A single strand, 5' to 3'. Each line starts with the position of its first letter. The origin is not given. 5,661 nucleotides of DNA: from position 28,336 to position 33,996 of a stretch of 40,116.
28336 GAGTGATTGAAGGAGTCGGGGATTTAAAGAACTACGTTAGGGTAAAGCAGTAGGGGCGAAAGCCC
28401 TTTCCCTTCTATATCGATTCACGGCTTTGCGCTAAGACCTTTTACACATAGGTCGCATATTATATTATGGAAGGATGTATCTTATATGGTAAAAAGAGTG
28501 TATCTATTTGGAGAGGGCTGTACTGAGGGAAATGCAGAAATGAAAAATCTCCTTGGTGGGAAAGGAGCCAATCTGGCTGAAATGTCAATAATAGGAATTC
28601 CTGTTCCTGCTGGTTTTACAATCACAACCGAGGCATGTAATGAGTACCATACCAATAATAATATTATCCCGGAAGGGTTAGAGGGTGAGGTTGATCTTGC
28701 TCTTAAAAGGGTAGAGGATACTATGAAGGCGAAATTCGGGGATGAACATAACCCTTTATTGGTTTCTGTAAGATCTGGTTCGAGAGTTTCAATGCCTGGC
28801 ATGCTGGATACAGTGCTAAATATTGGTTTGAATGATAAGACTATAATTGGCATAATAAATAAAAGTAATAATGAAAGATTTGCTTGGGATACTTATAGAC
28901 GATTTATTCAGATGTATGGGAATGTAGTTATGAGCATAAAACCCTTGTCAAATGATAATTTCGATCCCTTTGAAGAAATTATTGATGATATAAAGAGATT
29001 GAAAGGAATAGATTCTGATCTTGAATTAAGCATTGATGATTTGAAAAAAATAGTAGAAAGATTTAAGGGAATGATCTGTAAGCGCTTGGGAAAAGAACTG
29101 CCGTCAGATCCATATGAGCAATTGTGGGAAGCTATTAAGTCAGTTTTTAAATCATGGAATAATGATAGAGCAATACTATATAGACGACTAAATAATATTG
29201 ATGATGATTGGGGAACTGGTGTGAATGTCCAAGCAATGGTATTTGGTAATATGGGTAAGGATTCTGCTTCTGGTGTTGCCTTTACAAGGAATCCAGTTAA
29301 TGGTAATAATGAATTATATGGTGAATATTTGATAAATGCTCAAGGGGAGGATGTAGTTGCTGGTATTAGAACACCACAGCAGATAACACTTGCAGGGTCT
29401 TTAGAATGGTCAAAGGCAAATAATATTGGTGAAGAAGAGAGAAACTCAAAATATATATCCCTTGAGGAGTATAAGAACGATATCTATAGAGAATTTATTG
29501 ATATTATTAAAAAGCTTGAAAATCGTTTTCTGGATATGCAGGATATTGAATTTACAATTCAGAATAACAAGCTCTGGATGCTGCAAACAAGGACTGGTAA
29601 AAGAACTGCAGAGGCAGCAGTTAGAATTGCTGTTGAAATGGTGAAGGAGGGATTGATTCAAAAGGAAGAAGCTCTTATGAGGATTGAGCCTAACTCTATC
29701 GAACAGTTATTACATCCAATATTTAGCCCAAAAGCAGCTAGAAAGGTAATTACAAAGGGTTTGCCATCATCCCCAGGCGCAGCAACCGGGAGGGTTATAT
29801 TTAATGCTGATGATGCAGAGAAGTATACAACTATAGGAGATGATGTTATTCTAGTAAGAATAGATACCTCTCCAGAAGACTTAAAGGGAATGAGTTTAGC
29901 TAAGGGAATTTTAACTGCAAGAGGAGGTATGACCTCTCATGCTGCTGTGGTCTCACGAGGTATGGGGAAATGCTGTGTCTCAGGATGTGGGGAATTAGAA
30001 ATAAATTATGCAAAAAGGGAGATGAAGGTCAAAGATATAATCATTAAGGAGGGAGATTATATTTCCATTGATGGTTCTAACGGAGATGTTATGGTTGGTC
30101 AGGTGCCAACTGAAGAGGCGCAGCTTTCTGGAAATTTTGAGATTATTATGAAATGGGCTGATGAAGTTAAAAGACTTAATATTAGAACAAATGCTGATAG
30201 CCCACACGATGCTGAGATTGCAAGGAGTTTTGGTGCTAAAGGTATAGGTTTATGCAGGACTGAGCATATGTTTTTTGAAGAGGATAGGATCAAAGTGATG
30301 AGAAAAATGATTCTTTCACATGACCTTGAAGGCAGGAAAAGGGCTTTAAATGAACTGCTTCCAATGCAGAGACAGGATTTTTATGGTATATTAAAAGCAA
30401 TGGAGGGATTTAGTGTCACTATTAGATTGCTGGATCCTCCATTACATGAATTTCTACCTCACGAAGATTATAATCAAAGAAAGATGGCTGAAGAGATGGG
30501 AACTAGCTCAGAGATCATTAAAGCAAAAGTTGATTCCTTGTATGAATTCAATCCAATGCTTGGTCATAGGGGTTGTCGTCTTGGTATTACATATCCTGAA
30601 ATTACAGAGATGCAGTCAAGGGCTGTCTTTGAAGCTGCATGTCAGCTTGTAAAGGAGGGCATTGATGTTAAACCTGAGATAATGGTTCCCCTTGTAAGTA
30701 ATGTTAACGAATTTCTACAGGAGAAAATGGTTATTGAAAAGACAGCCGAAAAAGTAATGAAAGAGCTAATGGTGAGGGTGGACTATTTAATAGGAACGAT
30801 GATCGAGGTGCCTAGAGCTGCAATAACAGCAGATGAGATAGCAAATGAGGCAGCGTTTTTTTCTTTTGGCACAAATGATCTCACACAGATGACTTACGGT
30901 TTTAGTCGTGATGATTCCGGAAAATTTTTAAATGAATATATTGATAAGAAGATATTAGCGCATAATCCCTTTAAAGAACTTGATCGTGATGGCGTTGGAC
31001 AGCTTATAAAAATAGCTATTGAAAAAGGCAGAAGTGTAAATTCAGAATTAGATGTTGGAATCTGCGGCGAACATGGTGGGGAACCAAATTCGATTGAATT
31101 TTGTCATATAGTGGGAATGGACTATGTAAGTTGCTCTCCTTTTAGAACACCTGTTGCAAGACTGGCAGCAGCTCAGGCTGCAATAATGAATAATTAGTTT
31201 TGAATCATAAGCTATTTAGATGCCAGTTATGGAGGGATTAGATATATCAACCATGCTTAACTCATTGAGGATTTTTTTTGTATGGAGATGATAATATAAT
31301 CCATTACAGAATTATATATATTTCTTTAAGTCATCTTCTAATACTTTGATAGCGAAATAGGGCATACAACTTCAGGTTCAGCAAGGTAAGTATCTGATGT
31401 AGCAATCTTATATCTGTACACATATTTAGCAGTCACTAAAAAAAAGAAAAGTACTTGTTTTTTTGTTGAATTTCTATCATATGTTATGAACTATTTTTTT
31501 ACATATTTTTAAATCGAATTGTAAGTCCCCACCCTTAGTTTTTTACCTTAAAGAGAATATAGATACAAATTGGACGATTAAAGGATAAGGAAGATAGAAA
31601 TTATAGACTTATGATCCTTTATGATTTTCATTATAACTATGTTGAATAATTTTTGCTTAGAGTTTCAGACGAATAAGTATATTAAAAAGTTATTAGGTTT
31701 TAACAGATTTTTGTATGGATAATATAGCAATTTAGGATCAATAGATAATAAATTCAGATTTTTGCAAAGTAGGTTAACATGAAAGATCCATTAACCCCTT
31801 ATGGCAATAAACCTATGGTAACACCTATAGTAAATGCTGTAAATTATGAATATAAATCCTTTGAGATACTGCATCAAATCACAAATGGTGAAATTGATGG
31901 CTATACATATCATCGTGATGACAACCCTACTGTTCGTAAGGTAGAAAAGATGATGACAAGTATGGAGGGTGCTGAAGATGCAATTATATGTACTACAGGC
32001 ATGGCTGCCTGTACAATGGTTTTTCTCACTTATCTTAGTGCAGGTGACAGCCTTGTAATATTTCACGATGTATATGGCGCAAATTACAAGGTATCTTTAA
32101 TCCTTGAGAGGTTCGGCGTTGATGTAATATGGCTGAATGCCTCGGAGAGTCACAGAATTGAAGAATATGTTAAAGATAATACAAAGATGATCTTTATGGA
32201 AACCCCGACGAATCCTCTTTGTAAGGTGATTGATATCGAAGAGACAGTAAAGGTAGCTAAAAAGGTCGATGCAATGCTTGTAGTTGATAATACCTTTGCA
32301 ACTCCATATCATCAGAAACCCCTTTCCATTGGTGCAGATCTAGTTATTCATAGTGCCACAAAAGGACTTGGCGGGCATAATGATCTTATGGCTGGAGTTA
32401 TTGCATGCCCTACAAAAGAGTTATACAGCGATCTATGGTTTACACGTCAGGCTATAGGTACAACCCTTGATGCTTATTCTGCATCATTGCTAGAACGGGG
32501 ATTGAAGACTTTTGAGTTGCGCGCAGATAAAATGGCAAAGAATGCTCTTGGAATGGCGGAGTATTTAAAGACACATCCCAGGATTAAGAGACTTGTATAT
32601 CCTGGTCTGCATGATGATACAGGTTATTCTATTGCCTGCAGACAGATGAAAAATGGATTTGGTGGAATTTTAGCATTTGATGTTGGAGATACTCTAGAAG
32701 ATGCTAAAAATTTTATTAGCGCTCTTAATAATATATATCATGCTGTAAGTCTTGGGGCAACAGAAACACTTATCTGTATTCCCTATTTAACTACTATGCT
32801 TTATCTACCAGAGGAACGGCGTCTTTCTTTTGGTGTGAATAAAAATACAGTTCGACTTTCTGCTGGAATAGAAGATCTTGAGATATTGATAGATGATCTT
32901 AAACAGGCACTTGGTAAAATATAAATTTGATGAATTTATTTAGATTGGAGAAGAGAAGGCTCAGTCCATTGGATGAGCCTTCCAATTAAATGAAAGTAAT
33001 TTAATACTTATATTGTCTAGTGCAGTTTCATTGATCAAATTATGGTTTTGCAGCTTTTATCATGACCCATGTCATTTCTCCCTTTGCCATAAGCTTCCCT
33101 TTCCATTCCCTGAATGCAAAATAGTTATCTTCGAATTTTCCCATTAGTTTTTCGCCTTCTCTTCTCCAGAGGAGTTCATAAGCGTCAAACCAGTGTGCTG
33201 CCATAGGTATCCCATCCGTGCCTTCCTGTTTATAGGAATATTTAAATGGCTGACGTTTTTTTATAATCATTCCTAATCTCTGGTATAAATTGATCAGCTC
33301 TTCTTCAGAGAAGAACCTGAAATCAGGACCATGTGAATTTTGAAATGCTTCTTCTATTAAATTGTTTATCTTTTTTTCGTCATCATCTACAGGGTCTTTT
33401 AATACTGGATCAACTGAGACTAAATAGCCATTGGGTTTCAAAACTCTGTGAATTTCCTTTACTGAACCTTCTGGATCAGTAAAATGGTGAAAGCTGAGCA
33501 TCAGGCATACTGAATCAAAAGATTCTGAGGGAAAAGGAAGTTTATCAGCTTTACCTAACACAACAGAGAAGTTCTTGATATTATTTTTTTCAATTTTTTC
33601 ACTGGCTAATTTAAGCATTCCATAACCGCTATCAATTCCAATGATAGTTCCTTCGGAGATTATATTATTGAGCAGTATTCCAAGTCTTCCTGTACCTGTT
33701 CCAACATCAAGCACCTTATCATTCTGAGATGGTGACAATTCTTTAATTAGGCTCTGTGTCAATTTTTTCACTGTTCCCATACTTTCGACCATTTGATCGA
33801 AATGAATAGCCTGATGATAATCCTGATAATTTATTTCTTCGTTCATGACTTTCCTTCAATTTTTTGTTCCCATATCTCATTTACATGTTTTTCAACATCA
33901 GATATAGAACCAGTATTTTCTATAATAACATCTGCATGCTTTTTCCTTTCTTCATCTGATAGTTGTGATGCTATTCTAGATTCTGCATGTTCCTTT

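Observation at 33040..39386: CoA-centred minus-strand cluster: a split HGD-D (radical dehydratase-like) pair wired to a PHP phosphoesterase, an alpha-only ADP-forming CoA-ligase module, CoaE and a methyltransferase, with no activator ATPase in view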

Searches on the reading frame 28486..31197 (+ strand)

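Call 6: search_protein_families(library=pfam, proteins=[window:28486-31197:+], max_evalue=0.001)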
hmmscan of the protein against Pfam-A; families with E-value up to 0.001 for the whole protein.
window:28486-31197:+ (903 aa): 3 families
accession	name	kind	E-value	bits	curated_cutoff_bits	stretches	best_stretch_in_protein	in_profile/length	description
PF02896.24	PEP-utilizers_C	-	3.7e-81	272.9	22.8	1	549-898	5-291/293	PEP-utilising enzyme, PEP-binding domain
PF01326.24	PPDK_N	-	6.1e-64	216.8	27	2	66-388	78-326/328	Pyruvate phosphate dikinase, AMP/ATP-binding domain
PF00391.29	PEP-utilizers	-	6.8e-24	83.7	23.1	1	452-533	3-72/72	PEP-utilising enzyme, mobile domain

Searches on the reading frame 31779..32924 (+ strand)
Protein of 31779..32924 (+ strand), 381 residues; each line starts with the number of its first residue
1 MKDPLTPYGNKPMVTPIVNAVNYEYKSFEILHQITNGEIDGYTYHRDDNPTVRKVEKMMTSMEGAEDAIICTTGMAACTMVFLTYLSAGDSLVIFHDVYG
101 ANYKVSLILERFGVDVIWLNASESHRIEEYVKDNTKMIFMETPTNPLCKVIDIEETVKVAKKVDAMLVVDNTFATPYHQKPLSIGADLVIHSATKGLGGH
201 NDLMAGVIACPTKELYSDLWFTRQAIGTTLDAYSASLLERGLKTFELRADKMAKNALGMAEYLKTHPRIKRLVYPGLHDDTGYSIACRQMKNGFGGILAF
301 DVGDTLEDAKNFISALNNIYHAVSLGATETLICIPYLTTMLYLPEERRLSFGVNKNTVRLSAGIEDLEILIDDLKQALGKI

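Call 6: search_protein_families(library=pfam, proteins=[window:31779-32924:+], max_evalue=0.001)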
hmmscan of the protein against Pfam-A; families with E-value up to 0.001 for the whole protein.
window:31779-32924:+ (381 aa): 4 families
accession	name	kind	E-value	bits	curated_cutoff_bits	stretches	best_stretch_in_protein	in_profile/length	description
PF01053.26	Cys_Met_Meta_PP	-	1.5e-113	379.7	27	1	12-378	17-380/381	Cys/Met metabolism PLP-dependent enzyme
PF00155.27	Aminotran_1_2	-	3.6e-08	33.4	19.7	1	64-179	64-194/361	Aminotransferase class I and II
PF00266.25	Aminotran_5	-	1.1e-06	28.4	21.5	1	52-198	45-204/371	Aminotransferase class-V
PF06838.17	Met_gamma_lyase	-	2.3e-05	23.6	24.2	1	51-209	56-237/405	Methionine gamma-lyase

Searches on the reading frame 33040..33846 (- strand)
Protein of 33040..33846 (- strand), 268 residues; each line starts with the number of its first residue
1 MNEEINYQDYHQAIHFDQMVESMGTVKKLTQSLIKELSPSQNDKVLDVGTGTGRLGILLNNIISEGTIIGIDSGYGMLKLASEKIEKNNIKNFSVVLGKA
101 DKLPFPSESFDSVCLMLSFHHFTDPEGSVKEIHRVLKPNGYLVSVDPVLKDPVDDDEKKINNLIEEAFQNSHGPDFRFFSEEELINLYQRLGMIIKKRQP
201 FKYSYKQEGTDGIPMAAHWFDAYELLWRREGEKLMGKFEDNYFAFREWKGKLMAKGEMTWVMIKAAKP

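Call 3: search_protein_families(library=pfam, proteins=[window:33040-33846:-], max_evalue=0.01)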
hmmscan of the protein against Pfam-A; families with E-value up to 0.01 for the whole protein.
window:33040-33846:- (268 aa): 18 families
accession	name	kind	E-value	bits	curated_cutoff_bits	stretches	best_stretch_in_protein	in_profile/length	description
PF13847.12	Methyltransf_31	-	2.8e-25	89.2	27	1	41-160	3-129/145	Methyltransferase domain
PF08241.18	Methyltransf_11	-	1.4e-23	83.8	21.2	1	46-143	1-94/95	Methyltransferase domain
PF13649.12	Methyltransf_25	-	1e-21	77.8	27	1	45-140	1-97/97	Methyltransferase domain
PF01209.24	Ubie_methyltran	-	1.1e-18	67.9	20.1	1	16-145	20-152/233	ubiE/COQ5 methyltransferase family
PF13489.12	Methyltransf_23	-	2e-15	57.3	27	1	30-192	9-158/164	Methyltransferase domain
PF08242.18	Methyltransf_12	-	3.1e-14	53.9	30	1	46-142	1-98/98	Methyltransferase domain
PF01135.25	PCMT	-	3.6e-09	37.1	20.3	1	4-98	40-131/210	Protein-L-isoaspartate(D-aspartate) O-methyltransferase (PCMT)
PF03141.22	Methyltransf_29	-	1.6e-08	34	23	1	26-166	102-239/506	Putative S-adenosyl-L-methionine-dependent methyltransferase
PF05175.20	MTS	-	1.2e-07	32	23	1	20-124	10-113/170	Methyltransferase small domain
PF02390.23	Methyltransf_4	-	0.0001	22.2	24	1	43-126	3-84/173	Putative methyltransferase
PF06325.19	PrmA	-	0.00031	20.8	22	1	40-112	160-229/296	Ribosomal protein L11 methyltransferase (PrmA)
PF08003.17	Methyltransf_9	-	0.00035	20.1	23.8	1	32-143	106-216/315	Protein of unknown function (DUF1698)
PF24675.1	NpmA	-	0.00042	20.1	60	1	28-104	10-90/214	16S rRNA (adenine(1408)-N(1))-methyltransferase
PF00398.26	RrnaAD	-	0.00058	19.5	24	1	27-95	16-80/263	Ribosomal RNA adenine dimethylase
PF07021.18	MetW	-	0.0018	18.3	21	1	41-136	13-102/193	Methionine biosynthesis protein MetW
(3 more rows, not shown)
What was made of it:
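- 33040..33846 (-): UbiE/MenG-like class I SAM methyltransferase, overlapping coaE by ATGA. It is a neighbour specific to this window and not part of the conserved block. Pfam Methyltransf_31/11/25 (call 3).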

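Call 4: search_protein_families(library=ncbifam, proteins=[window:33040-33846:-], max_evalue=0.01)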
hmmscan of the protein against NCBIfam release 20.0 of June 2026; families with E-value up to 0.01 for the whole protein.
window:33040-33846:- (268 aa): 65 families (the best 25 are shown)
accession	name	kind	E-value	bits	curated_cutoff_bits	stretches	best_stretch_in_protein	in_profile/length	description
NF001244.0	PRK00216.1-5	equivalog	1.5e-22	80.1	216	1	15-146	20-155/236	bifunctional demethylmenaquinone methyltransferase/2-methoxy-6-polyprenyl-1,4-benzoquinol methylase UbiE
TIGR01934.1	MenG_MenH_UbiE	subfamily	1.6e-22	79.9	158.35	1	21-147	19-144/223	ubiquinone/menaquinone biosynthesis methyltransferase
NF052510.1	methyltran_MpqE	exception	2.3e-19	69.7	335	1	20-146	25-153/234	methyl-plastoquinone biosynthesis methyltransferase MpqE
NF001243.0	PRK00216.1-4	equivalog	8e-19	67.9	235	1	17-146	21-153/237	demethylmenaquinone methyltransferase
NF043040.1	corrin_prot_MT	hypoth_equivalog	3e-18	66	180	1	21-149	22-152/216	corrinoid protein-associated methyltransferase CpaM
TIGR02752.1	MenG_heptapren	equivalog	5.2e-18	65.4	419.85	1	15-146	17-151/231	demethylmenaquinone methyltransferase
NF041537.1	ArsM_AhpD_UU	exception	6.8e-18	64.6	510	1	42-160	77-197/345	arsenite methyltransferase/AhpD domain selenoprotein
NF041536.1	ArsM_DUF2284_UU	exception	5.6e-17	61.2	575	1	41-173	76-206/459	arsenite methyltransferase/DUF2284 domain selenoprotein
NF047649.1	MTase_UXPK_star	exception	9.3e-17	60.9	460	1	42-162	78-200/283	methyltransferase/UXPK-star double selenoprotein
NF001240.0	PRK00216.1-1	equivalog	1.8e-16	59.9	378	1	26-145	47-169/251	bifunctional demethylmenaquinone methyltransferase/2-methoxy-6-polyprenyl-1,4-benzoquinol methylase UbiE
NF045667.1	MTase_DVU1556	equivalog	5e-16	58.8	155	1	28-157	9-132/213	DVU_1556 family methyltransferase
NF001242.0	PRK00216.1-3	equivalog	1.6e-15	57.2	351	1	16-143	41-174/258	bifunctional demethylmenaquinone methyltransferase/2-methoxy-6-polyprenyl-1,4-benzoquinol methylase UbiE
TIGR02072.1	BioC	equivalog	2.5e-15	56.9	184.95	1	28-189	22-168/244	malonyl-ACP O-methyltransferase BioC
NF008823.0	PRK11873.1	subfamily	5.8e-14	52.2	263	1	42-158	78-195/272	arsenite methyltransferase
NF001241.0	PRK00216.1-2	equivalog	3.2e-12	46.6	327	1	19-143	29-146/231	demethylmenaquinone methyltransferase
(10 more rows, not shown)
